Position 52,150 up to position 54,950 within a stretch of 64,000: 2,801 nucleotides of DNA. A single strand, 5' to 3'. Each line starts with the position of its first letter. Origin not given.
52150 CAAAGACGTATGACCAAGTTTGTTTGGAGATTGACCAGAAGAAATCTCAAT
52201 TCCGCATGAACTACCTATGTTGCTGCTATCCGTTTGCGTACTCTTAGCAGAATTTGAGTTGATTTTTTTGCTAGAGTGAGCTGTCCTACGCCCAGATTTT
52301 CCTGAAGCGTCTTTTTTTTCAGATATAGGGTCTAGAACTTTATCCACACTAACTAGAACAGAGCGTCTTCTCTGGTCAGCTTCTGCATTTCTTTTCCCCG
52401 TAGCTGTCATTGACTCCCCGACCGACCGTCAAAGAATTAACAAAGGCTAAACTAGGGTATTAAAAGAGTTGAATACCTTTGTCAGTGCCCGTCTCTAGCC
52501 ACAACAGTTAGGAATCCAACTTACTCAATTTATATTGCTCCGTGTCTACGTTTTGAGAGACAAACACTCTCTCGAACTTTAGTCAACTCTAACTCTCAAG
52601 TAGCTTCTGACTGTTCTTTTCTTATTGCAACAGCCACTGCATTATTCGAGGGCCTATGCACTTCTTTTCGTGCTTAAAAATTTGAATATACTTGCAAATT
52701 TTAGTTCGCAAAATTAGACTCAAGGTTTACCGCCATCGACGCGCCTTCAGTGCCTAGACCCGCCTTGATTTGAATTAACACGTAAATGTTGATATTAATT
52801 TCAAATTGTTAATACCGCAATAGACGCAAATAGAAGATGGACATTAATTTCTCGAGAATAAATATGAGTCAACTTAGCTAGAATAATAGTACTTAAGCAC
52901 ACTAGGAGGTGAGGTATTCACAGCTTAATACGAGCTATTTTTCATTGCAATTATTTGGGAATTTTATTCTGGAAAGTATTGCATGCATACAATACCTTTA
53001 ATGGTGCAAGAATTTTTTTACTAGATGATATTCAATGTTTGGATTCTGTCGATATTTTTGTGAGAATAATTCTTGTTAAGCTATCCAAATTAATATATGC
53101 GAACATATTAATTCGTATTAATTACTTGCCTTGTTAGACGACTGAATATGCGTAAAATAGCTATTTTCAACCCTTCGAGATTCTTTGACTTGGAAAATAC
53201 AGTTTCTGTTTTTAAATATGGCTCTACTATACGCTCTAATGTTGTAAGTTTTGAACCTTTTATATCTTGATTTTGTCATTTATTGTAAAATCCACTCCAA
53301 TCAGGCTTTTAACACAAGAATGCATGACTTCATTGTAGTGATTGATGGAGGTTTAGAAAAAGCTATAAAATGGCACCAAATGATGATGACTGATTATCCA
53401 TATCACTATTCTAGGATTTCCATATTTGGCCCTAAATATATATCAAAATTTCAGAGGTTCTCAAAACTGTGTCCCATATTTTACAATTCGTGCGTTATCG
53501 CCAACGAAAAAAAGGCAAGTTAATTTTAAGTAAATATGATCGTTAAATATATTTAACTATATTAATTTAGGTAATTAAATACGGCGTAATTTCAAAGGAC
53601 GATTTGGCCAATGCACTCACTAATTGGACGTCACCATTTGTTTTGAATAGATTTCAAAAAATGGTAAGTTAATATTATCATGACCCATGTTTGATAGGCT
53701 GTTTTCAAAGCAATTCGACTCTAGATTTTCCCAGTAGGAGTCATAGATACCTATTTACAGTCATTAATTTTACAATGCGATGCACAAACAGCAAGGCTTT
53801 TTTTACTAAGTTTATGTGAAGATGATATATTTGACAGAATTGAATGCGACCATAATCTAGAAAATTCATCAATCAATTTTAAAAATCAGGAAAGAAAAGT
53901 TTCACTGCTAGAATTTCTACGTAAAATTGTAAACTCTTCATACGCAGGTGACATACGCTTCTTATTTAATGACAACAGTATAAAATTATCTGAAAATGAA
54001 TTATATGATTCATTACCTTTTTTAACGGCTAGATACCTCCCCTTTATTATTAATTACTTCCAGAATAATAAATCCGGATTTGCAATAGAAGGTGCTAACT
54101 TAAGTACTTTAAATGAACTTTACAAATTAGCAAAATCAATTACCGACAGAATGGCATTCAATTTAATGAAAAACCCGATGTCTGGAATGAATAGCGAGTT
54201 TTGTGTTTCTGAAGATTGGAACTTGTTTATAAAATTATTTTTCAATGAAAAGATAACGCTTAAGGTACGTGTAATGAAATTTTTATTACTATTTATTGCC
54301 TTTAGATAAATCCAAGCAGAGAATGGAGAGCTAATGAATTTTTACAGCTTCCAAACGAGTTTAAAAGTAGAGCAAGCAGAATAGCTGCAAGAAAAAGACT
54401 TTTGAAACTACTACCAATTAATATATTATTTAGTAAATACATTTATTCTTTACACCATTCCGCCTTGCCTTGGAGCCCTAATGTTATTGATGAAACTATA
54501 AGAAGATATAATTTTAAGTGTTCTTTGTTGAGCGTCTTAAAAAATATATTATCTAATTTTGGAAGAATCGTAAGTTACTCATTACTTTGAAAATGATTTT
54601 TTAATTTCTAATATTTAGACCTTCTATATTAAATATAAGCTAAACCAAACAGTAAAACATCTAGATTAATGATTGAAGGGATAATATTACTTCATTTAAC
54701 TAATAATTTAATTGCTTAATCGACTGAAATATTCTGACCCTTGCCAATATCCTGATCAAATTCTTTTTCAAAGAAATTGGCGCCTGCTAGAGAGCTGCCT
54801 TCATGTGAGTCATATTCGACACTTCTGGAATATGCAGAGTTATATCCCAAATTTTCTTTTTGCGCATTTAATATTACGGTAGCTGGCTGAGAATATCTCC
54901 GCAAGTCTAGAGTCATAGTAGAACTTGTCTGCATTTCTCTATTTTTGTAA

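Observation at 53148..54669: Unmodelled 6-exon gene with five mini-introns, one apparently GC-AG, in an otherwise intron-poor locus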

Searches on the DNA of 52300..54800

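Call 63: search_rna_families(source=window, start=52300, end=54800, threshold=evalue, max_evalue=1)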
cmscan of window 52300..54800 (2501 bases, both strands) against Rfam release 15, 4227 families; matches with E-value up to 1: 3.
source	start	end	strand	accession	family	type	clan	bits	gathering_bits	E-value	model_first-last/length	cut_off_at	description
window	54613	54645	+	RF01349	CRISPR-DR40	Gene; CRISPR;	-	29.1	42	0.096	1-30/30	no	CRISPR RNA direct repeat element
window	53373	53430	+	RF00321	snoZ247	Gene; snRNA; snoRNA; CD-box;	-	22.1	38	0.29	1-139/139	no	Small nucleolar RNA Z247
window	52878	53020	+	RF01673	PhrS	Gene; sRNA;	-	17.2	37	0.21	1-212/212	no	PhrS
